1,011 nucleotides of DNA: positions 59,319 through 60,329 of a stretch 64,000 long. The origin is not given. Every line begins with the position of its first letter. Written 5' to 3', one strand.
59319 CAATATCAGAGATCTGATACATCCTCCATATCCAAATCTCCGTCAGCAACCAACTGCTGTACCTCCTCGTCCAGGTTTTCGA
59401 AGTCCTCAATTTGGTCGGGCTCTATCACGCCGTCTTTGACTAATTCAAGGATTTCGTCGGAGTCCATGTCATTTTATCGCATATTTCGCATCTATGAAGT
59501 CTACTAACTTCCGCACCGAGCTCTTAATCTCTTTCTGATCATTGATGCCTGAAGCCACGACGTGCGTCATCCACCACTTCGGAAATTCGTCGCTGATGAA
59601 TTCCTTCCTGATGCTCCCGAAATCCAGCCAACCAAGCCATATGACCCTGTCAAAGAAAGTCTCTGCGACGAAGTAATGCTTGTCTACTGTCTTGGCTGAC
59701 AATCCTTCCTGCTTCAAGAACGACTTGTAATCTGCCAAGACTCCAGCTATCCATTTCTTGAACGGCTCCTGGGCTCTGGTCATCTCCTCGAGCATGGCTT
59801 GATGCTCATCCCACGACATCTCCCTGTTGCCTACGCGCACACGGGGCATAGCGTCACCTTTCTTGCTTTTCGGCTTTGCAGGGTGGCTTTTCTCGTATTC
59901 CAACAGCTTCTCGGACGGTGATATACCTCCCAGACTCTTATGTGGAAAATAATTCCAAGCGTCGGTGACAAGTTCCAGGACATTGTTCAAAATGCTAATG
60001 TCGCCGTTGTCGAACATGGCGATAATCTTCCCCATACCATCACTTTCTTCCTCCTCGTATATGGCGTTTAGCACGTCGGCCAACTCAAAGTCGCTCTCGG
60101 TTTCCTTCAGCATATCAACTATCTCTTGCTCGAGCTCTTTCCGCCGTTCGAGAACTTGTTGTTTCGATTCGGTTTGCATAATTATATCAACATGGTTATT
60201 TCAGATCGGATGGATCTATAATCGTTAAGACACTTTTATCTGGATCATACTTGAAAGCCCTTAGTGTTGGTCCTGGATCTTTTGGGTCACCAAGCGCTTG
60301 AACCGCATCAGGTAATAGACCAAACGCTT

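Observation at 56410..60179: Long minus-strand operon coupling wHTH and unknown proteins to phosphatase, hydrolase, methyltransferase and NUDIX genes, with an unannotated acidic micro-ORF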

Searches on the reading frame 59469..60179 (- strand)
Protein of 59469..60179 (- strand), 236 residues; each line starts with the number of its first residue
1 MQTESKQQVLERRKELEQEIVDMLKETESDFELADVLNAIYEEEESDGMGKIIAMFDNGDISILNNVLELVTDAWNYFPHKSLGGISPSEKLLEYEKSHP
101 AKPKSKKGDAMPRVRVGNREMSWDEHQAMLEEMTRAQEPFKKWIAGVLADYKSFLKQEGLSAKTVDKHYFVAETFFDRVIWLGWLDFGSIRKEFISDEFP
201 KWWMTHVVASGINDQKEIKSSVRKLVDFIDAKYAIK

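Call 3: search_protein_families(library=pfam, proteins=[window:59469-60179:-], max_evalue=0.01)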
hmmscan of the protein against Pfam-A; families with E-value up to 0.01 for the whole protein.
window:59469-60179:- (236 aa): 0 families

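Call 8: find_encoding_contigs(protein=window:59469-60179:-, flank=10000, max_places=6)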
Protein window:59469-60179:- (236 aa): no gene with exactly this product is on record in the collection.
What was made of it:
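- Tried and rejected: Exact look-up of the 236-aa protein in the contig index found nothing (call 8).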

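Call 10: find_homologous_proteins(query=window:59469-60179:-, max_evalue=0.001)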
Query window:59469-60179:- (236 aa): 115 proteins with E <= 0.001 among 359 candidates.
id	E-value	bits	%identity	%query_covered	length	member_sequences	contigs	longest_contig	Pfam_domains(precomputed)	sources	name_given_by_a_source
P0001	6.0e-153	525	100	100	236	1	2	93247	-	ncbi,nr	ncbi:MAG: hypothetical protein KGI50_05750 [Patescibacteria group bacterium]|nr:hypothetical protein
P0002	2.7e-125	435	82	100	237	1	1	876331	-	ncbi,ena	-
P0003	5.4e-125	434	81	100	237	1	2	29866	-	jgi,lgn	jgi:hypothetical protein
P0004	1.8e-122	426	79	100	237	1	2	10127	-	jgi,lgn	jgi:hypothetical protein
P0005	5.5e-121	421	78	100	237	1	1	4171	-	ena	-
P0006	2.0e-109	383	71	100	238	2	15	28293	-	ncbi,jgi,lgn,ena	-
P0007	1.5e-108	380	71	100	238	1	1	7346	-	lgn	-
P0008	2.2e-107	376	71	100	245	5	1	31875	-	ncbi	-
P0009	1.9e-105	370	70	100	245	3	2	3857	-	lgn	-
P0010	5.6e-105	368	69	100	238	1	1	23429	-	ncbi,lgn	-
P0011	1.1e-104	368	70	100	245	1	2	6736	-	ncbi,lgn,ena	ncbi:MAG: hypothetical protein WCK03_01490 [Candidatus Taylorbacteria bacterium]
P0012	2.7e-104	366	68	100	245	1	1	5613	-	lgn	-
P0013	5.1e-104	365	68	100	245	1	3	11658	-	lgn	-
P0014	1.3e-103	364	68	100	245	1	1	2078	-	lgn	-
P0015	2.7e-102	360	67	100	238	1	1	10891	-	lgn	-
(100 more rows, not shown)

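Call 12: find_related_loci(query=A1, collection=genome_contigs, flank=8000)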
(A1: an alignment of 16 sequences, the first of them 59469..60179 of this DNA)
Query A1 (236 aa) in genome_contigs; peptide patterns used: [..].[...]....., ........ (x = any residue, [..] = any of these).
600 stretches matched a pattern (row limit reached: there are more); 134 encode a relative of the query (tblastn E <= 1e-3); the best 80 are kept; 80 distinct loci.
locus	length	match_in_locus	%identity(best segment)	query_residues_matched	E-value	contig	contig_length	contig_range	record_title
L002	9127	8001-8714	69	1-236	8e-111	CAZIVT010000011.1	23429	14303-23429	MAG TPA_asm: uncultured Candidatus Saccharibacteria bacterium isolate SRP300315_co1_71 genome assembly, contig: NODE_107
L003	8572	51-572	72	64-236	3e-84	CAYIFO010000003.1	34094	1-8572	MAG TPA_asm: uncultured Candidatus Saccharibacteria bacterium isolate ERP119705_co18_164 genome assembly, contig: NODE_1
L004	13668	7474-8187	71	1-236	9e-116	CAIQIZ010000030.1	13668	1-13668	uncultured bacterium isolate AM-2014_bin-3837 genome assembly, contig: bin-3837:30/31, whole genome shotgun sequence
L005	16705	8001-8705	41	7-230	5e-47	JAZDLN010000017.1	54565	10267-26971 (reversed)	MAG: Candidatus Falkowbacteria bacterium isolate MEGAHIT-group-0.601 k141_7747496, whole genome shotgun sequence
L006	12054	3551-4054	45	60-229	4e-46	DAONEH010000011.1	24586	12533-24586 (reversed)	MAG TPA_asm: bacterium isolate AMR_MDS_3874 NODE_2075_length_24586_cov_7.160654, whole genome shotgun sequence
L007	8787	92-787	41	18-235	5e-46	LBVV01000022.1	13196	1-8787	MAG: candidate division CPR2 bacterium GW2011_GWC2_39_10 UT18_C0022, whole genome shotgun sequence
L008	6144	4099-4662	44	51-234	1e-44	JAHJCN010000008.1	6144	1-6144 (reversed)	MAG: Patescibacteria group bacterium isolate Modern_marine.mb.308 Modern_marine.mb.308_k141_174091, whole genome shotgun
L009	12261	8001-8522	42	60-235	1e-43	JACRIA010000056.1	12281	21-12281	MAG: Candidatus Peregrinibacteria bacterium isolate NC_groundwater_1791_Pr3_B-0.1um_40_11 SR-2_scaffold_141_2228754, who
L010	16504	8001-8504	44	59-229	1e-41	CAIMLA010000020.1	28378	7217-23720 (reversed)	uncultured bacterium isolate MJ-time_bin-1956 genome assembly, contig: bin-1956:20/56, whole genome shotgun sequence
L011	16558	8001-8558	43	51-235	3e-41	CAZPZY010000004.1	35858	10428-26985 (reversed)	MAG TPA_asm: uncultured Candidatus Saccharibacteria bacterium isolate binchicken_co184_55 genome assembly, contig: NODE_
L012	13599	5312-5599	75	1-95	9e-41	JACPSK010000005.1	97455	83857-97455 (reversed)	MAG: Candidatus Magasanikbacteria bacterium isolate NC_groundwater_703_Ag_S-0.2um_44_17 S36_SO-2_scaffold_239499, whole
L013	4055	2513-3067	44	51-235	5e-41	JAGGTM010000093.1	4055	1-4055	MAG: bacterium isolate AUK048 PB_MBMC_002_c_000000000067, whole genome shotgun sequence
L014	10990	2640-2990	59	1-123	2e-40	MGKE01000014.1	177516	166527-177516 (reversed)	MAG: Candidatus Yanofskybacteria bacterium RIFCSPLOWO2_01_FULL_39_28 rifcsplowo2_01_scaffold_72, whole genome shotgun se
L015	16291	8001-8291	72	1-96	1e-40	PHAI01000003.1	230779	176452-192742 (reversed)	MAG: Candidatus Falkowbacteria bacterium HGW-Falkowbacteria-1 08E140C01_scaffold_151, whole genome shotgun sequence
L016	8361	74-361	73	1-95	3e-40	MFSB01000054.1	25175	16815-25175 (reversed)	MAG: Candidatus Moranbacteria bacterium RIFCSPLOWO2_12_FULL_48_12 rifcsplowo2_12_scaffold_9731, whole genome shotgun seq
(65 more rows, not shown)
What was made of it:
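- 59469..60179 (-): 236-aa two-domain protein. The N-terminal helical domain (residues 1-95) is widespread in Patescibacteria. The C-terminal domain has the fold of a tyrosine-recombinase core-binding (CB) domain. There is no catalytic domain. 115 homologues found; the N-domain alone is found in 80 or more species (calls 10, 12).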

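Call 17: find_encoding_contigs(protein=P0002, flank=8000, max_places=3)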
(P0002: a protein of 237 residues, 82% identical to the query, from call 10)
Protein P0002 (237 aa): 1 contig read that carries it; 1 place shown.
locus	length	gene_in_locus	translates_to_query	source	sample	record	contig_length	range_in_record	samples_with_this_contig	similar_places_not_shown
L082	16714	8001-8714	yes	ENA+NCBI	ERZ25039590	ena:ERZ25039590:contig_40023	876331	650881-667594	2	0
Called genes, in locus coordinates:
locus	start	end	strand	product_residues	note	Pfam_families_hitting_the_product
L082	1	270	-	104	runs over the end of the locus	-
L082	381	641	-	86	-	-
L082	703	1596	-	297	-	PF00239:Resolvase, PF07508:Recombinase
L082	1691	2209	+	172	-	-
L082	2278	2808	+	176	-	PF01797:Y1_Tnp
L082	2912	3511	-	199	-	-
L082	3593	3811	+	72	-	-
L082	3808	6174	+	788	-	-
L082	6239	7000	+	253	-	PF02129:Peptidase_S15, PF12146:Hydrolase_4, PF00561:Abhydrolase_1, PF12697:Abhydrolase_6 (weak), PF00326:Peptidase_S9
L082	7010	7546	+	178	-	PF00300:His_Phos_1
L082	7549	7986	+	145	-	PF11969:DcpS_C, PF01230:HIT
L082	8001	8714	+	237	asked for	-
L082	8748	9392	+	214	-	PF01209:Ubie_methyltran, PF13489:Methyltransf_23, PF03141:Methyltransf_29 (weak), PF07021:MetW, PF08241:Methyltransf_11, PF08242:Methyltransf_12, PF13649:Methyltransf_25, PF13847:Methyltransf_31, +3 more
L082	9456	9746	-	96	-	-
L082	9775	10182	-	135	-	-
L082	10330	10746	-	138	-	-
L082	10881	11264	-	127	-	-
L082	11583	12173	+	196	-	PF06163:DUF977 (weak)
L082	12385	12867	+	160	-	PF01923:Cob_adeno_trans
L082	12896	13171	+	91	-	PF01923:Cob_adeno_trans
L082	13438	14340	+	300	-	PF02661:Fic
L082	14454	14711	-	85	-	-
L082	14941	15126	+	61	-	-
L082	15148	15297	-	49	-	PF18919:DUF5670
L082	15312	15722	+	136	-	-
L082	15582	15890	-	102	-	PF11051:Mannosyl_trans3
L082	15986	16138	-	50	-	-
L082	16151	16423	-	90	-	-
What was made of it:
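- Another genome (L082) places a non-orthologous alpha/beta hydrolase, a His phosphatase, a HIT hydrolase and a methyltransferase around its 236-aa homologue (call 17). L082 has an analogous, though non-orthologous, enzyme set around the 236-aa homologue (call 17).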

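Call 18: find_encoding_contigs(protein=P0003, flank=8000, max_places=3)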
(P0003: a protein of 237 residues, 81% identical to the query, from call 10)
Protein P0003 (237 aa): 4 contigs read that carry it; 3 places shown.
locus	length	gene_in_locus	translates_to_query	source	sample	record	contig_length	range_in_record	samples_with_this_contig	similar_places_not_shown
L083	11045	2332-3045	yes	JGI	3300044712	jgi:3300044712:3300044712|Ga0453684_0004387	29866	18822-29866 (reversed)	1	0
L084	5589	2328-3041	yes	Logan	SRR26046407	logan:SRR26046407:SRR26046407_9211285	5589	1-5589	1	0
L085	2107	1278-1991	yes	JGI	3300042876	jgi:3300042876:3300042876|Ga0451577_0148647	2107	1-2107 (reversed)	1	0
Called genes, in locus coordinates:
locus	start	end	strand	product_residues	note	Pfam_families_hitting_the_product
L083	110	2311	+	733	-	PF13166:AAA_13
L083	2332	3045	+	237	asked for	-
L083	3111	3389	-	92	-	-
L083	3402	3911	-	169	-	-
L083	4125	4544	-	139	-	-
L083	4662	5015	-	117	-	-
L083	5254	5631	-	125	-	-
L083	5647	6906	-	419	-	PF01794:Ferric_reduct, PF00970:FAD_binding_6 (weak), PF08022:FAD_binding_8, PF00175:NAD_binding_1, PF08030:NAD_binding_6 (weak)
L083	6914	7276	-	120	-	PF00173:Cyt-b5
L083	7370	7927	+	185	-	PF00398:RrnaAD (weak), PF13649:Methyltransf_25 (weak)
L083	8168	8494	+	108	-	PF18893:DUF5652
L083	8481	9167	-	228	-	PF00156:Pribosyltran (weak)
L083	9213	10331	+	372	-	PF11104:PilM_2, PF14450:FtsA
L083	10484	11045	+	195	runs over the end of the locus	-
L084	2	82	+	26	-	?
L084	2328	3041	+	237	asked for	-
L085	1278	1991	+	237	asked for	-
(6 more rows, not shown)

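Call 19: find_encoding_contigs(protein=P0004, flank=8000, max_places=3)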
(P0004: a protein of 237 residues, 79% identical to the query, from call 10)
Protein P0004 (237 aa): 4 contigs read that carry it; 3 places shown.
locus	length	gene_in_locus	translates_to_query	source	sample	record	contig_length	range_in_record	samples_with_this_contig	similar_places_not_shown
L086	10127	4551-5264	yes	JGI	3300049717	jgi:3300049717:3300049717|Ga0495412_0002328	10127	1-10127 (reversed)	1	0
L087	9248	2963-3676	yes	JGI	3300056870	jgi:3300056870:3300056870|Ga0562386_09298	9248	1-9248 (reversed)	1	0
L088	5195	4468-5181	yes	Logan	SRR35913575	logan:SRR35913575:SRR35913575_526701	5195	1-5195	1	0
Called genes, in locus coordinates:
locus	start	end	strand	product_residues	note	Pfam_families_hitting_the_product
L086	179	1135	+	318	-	PF13651:EcoRI_methylase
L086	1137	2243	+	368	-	PF03235:GmrSD_N, PF01844:HNH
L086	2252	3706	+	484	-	-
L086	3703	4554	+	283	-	PF02086:MethyltransfD12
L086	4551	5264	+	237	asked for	-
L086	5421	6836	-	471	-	-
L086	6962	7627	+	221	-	-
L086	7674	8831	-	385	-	PF01551:Peptidase_M23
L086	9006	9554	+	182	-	-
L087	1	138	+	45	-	?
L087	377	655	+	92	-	PF01844:HNH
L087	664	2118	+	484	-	-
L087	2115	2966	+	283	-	PF02086:MethyltransfD12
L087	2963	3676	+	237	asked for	-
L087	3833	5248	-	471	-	-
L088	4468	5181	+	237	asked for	-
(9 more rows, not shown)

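Call 39: search_protein_families(library=padloc, proteins=[window:59469-60179:-], max_evalue=0.01)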
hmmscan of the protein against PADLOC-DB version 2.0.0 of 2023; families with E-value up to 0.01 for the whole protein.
window:59469-60179:- (236 aa): 0 families

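Call 43: predict_structure(alignment_id=A1)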
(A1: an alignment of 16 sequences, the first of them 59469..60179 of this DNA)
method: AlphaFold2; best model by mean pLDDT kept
length: 236 residues; sequences in the alignment: 16
mean_pLDDT: 80.8   pTM: 0.52
mean pLDDT of the five models: 80.8, 80.4, 79.3, 78.5, 68.2
residues with pLDDT >= 90: 76; 70-90: 119; 50-70: 28; < 50: 13
segments of 3 or more residues with pLDDT < 50: 102-110
pLDDT, mean of each block of 10 residues (from residue 1): 71 91 88 89 69 76 75 84 78 68 42 67 75 79 94 93 93 92 83 91 80 89 95 70
secondary structure, 60 per line:
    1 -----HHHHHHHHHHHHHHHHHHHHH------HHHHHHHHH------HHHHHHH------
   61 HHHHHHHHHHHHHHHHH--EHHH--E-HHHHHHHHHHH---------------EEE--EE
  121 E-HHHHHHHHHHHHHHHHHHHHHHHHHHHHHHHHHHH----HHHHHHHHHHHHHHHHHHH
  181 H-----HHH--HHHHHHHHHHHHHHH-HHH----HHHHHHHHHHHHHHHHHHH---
elements in order: H6-26 H33-41 H48-54 H61-77 H88-98 E114-116 E119-121 H123-157 H162-181 H192-206 H215-233
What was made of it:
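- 59469..60179 (-): AF2 model pLDDT 81 (call 43).
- On Tyrosine recombinase: The protein ends after the CB-like domain at 236 aa, and there is no Phage_integrase hit (calls 3, 43).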

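Call 56: search_protein_families(library=pfam, proteins=[window:59469-60179:-], max_evalue=5)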
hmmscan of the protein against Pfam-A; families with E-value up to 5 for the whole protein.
window:59469-60179:- (236 aa): 0 families

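Call 57: search_protein_families(library=ncbifam, proteins=[window:59469-60179:-], max_evalue=0.1)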
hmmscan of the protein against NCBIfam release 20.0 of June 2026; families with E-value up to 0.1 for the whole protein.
window:59469-60179:- (236 aa): 0 families

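Call 68: find_encoding_contigs(protein=P0008, flank=8000, max_places=2)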
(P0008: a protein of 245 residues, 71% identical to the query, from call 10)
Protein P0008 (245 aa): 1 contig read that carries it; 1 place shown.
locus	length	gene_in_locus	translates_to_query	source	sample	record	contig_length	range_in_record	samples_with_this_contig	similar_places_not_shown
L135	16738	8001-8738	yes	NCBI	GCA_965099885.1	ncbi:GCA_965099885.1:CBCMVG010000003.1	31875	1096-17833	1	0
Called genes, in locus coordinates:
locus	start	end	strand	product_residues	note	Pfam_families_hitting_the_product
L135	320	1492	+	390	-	PF14294:DUF4372, PF01609:DDE_Tnp_1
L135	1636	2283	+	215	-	PF00717:Peptidase_S24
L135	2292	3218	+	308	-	-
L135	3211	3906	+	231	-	-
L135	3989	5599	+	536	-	PF01555:N6_N4_Mtase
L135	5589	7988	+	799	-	PF04851:ResIII, PF18766:SWI2_SNF2 (weak)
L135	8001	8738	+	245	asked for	-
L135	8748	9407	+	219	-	PF00300:His_Phos_1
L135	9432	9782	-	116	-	PF00719:Pyrophosphatase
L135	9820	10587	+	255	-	PF01909:NTP_transf_2, PF18765:Polbeta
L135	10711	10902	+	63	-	-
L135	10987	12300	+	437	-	PF13353:Fer4_12 (faint), PF04055:Radical_SAM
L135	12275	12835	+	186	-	PF01048:PNP_UDP_1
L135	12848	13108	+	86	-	PF01048:PNP_UDP_1 (weak)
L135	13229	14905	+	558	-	PF00005:ABC_tran, PF02463:SMC_N (faint), PF13555:AAA_29 (faint), PF13304:AAA_21 (faint), PF12848:ABC_tran_Xtn (weak), PF00005:ABC_tran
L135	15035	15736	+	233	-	PF10544:T5orf172, PF13455:MUG113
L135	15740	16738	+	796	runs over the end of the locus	PF04313:HSDR_N (faint), PF00270:DEAD, PF04851:ResIII, PF18766:SWI2_SNF2, PF00271:Helicase_C (weak), PF08463:EcoEI_R_C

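Call 69: find_encoding_contigs(protein=P0013, flank=8000, max_places=3)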
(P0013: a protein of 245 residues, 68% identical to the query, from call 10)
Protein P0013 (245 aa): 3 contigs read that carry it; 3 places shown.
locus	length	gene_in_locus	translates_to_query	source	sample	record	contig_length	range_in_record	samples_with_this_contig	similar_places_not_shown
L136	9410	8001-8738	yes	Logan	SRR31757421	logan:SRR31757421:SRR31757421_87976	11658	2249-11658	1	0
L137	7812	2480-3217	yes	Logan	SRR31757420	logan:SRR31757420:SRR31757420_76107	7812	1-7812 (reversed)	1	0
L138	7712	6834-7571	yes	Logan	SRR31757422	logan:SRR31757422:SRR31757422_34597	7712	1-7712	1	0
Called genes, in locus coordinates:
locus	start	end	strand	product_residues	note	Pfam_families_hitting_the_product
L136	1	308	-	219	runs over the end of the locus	-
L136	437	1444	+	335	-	PF17773:UPF0176_N, PF00581:Rhodanese, PF12368:Rhodanese_C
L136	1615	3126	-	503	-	PF00239:Resolvase, PF07508:Recombinase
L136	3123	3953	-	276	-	PF23343:REP_ORF2-G2P, PF20199:RepSA (faint)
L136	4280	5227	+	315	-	-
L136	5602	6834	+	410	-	PF09903:DUF2130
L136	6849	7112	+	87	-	PF13280:WYL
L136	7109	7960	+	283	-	PF01936:NYN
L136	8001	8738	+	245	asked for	-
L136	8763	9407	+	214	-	PF00300:His_Phos_1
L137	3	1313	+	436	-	?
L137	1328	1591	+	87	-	PF13280:WYL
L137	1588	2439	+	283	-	PF01936:NYN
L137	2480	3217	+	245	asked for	-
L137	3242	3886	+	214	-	PF00300:His_Phos_1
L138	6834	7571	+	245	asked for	-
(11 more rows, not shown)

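Call 73: search_protein_families(library=phrogs, proteins=[window:59469-60179:-], max_evalue=0.01)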
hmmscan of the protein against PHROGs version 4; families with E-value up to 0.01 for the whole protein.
window:59469-60179:- (236 aa): 0 families
